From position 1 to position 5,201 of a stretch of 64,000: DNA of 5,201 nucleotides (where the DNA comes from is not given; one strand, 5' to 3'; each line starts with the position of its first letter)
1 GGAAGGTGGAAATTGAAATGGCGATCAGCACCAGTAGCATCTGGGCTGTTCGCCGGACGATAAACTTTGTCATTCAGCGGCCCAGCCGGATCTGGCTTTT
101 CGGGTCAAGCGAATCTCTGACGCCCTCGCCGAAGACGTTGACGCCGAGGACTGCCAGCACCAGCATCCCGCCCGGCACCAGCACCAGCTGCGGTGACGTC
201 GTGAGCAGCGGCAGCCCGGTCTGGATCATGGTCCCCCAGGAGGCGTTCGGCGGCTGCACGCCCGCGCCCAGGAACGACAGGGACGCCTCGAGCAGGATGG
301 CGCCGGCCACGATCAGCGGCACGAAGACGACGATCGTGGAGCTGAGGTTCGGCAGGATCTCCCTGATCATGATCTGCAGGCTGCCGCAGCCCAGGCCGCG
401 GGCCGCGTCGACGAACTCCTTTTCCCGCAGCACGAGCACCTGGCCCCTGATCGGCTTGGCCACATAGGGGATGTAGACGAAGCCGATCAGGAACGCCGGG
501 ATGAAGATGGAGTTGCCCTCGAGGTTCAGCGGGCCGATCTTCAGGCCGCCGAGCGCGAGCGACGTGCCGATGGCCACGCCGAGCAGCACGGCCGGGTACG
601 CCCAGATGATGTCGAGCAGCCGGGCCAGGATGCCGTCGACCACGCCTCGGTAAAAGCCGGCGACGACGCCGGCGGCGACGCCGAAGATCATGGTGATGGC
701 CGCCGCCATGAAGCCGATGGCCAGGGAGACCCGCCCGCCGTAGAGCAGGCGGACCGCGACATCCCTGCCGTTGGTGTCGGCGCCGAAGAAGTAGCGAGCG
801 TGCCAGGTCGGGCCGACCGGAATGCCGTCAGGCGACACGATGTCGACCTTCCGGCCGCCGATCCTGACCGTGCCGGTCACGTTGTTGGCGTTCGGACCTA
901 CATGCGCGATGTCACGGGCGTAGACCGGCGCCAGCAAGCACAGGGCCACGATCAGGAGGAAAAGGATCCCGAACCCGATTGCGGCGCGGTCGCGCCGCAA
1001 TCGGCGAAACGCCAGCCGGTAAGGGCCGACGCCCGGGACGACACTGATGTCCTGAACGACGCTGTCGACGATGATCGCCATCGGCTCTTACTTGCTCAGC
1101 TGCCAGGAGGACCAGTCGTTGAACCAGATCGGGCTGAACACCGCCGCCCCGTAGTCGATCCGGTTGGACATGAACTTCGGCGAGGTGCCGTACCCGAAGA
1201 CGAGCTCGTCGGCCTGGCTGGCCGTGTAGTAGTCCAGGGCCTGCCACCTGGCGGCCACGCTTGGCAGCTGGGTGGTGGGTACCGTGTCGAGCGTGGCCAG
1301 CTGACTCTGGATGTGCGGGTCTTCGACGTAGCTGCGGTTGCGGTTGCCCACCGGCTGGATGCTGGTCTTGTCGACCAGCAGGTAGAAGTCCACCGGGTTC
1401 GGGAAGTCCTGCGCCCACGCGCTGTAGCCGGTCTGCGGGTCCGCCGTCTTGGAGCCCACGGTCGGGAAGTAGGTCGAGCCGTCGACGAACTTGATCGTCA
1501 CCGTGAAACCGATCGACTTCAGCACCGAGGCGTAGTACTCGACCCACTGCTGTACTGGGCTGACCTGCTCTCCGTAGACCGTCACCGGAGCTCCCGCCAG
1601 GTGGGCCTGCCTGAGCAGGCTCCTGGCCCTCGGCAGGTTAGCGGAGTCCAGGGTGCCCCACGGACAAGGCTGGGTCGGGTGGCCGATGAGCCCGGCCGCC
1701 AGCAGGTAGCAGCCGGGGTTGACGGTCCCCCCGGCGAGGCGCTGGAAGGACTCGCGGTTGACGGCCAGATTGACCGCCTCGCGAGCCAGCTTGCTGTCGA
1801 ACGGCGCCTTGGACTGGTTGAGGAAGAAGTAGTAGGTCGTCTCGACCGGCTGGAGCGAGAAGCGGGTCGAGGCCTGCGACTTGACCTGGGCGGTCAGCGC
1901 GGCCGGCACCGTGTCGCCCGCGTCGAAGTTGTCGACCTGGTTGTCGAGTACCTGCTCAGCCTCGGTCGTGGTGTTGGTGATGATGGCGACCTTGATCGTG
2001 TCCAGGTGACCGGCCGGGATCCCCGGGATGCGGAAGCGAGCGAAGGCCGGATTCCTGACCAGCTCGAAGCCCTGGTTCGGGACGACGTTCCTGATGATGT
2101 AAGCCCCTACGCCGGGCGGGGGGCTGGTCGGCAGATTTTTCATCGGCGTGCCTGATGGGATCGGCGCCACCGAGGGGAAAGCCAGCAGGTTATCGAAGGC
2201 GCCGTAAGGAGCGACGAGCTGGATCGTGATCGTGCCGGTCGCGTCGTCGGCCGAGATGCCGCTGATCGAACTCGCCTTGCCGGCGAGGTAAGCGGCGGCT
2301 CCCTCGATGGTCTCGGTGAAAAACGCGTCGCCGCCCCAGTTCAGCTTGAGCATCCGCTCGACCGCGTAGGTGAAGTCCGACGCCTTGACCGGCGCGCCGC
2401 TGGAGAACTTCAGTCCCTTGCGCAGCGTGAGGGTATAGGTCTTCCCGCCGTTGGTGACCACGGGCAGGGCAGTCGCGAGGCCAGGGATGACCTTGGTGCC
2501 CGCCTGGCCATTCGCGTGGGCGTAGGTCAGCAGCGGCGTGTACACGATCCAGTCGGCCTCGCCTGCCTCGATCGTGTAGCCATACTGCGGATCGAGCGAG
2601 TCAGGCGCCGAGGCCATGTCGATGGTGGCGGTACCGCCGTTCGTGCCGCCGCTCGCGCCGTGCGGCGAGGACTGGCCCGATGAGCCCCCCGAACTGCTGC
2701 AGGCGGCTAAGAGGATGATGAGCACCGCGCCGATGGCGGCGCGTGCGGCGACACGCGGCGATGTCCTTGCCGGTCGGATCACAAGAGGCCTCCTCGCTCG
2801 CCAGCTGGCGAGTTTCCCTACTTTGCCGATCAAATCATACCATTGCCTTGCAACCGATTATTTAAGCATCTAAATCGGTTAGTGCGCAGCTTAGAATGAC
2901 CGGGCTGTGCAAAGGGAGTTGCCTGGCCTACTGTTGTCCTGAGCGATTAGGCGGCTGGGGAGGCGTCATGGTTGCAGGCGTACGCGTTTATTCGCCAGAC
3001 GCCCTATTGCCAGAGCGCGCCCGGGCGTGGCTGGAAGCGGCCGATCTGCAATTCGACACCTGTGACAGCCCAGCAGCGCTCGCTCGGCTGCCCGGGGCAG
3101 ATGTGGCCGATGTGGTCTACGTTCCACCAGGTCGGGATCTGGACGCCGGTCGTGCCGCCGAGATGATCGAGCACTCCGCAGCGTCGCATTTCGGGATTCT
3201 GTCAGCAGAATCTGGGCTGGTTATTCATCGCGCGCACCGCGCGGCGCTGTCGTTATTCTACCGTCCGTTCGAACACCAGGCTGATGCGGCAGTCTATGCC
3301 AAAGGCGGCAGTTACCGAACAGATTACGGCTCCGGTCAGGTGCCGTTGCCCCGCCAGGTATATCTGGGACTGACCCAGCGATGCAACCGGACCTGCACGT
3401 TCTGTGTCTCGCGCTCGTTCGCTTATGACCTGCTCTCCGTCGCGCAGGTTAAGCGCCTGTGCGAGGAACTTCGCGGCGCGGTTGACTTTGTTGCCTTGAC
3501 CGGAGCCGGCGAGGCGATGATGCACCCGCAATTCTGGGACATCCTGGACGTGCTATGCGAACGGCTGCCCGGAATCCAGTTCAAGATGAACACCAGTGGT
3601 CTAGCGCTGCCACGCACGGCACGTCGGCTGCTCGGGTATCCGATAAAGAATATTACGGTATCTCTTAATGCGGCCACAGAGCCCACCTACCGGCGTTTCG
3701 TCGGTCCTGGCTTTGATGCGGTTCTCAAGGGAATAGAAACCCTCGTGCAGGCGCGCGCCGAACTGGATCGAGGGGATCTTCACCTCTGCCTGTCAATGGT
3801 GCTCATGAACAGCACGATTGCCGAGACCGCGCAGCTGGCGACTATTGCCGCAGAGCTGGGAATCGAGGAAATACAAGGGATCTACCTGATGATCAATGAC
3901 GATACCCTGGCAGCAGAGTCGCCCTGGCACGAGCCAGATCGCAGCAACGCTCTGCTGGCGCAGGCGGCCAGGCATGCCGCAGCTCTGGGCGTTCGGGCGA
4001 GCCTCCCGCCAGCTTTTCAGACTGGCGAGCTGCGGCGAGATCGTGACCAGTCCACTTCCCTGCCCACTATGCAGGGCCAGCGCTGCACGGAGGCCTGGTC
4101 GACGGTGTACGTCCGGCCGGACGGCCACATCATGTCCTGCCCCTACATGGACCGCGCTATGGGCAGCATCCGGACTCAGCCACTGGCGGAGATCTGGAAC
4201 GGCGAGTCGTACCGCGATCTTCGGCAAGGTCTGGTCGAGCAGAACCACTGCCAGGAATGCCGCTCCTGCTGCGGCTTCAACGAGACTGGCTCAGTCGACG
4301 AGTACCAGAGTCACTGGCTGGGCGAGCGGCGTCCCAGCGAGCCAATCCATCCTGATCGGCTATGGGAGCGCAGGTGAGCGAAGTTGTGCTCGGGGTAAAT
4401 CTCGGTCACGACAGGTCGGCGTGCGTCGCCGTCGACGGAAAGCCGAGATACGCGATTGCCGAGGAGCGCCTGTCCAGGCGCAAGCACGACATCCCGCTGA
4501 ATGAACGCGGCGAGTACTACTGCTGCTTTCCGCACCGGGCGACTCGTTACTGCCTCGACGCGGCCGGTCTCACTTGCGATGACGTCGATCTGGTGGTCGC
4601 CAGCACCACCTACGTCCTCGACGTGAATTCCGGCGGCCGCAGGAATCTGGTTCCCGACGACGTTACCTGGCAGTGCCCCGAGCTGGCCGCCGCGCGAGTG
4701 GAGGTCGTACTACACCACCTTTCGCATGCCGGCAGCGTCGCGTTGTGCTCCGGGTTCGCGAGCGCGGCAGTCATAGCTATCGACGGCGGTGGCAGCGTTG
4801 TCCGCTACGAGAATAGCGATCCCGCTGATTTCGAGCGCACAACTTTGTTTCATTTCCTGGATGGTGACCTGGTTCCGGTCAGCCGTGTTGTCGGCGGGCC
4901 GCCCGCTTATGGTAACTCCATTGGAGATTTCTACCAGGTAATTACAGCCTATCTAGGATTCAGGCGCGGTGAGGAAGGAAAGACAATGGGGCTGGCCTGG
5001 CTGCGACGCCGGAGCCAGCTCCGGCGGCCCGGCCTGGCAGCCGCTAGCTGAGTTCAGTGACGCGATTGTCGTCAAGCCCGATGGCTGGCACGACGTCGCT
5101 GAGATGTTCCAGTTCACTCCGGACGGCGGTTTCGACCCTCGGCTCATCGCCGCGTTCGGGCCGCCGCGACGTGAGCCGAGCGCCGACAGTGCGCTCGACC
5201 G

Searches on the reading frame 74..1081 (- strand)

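Call 10: search_protein_families(library=pfam, proteins=[window:74-1081:-])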
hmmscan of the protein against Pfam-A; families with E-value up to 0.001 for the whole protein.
window:74-1081:- (335 aa): 2 families
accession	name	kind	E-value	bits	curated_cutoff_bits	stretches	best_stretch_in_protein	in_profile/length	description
PF00528.27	BPD_transp_1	-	3.7e-20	72.9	26.4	1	134-328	1-181/184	Binding-protein-dependent transport system inner membrane component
PF12911.12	OppC_N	-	6.1e-07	29.7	23.9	1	20-55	2-37/53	N-terminal TM domain of oligopeptide transport permease C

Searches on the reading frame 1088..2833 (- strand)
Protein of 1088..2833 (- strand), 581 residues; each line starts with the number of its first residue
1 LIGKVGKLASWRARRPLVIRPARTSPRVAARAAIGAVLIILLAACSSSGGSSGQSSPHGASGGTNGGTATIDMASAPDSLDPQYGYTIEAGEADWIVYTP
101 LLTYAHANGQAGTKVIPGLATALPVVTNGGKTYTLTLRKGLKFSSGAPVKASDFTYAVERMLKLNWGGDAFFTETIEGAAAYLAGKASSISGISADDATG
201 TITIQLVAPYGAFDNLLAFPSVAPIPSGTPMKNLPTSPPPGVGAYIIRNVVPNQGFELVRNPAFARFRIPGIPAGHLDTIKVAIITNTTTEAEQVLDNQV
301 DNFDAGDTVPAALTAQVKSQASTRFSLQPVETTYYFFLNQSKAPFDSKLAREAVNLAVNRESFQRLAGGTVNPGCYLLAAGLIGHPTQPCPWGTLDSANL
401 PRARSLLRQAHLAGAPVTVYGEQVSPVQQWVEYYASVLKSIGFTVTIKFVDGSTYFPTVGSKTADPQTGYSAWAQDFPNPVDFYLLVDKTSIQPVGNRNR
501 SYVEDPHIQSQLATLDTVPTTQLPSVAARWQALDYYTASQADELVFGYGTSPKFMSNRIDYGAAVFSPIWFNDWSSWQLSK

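Call 10: search_protein_families(library=pfam, proteins=[window:1088-2833:-])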
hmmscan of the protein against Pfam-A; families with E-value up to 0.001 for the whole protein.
window:1088-2833:- (581 aa): 1 family
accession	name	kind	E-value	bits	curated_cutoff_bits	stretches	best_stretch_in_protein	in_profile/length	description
PF00496.27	SBP_bac_5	-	4.8e-52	177.7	32.4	1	114-487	1-360/368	Bacterial extracellular solute-binding proteins, family 5 Middle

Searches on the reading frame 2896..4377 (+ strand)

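Call 10: search_protein_families(library=pfam, proteins=[window:2896-4377:+])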
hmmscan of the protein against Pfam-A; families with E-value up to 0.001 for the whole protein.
window:2896-4377:+ (493 aa): 2 families
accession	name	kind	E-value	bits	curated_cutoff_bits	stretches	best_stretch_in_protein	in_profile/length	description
PF04055.27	Radical_SAM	-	5.4e-17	62.9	29.5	1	159-286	3-139/166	Radical SAM superfamily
PF13186.11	SPASM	-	5.8e-13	49.4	21.5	1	397-458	1-66/67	Iron-sulfur cluster-binding domain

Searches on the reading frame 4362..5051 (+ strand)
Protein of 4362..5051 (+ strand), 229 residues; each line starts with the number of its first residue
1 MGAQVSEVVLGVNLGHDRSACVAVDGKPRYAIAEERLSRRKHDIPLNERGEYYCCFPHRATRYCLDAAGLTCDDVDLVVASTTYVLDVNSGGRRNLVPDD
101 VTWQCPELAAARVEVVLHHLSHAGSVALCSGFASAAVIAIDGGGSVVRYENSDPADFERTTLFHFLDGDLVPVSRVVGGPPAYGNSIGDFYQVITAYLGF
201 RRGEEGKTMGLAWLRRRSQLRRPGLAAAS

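Call 10: search_protein_families(library=pfam, proteins=[window:4362-5051:+])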
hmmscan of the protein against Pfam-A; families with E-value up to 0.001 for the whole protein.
window:4362-5051:+ (229 aa): 1 family
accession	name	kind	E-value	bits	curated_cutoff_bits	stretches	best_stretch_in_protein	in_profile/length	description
PF02543.21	Carbam_trans_N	-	4.5e-14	53.1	24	1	112-212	126-213/346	Carbamoyltransferase N-terminus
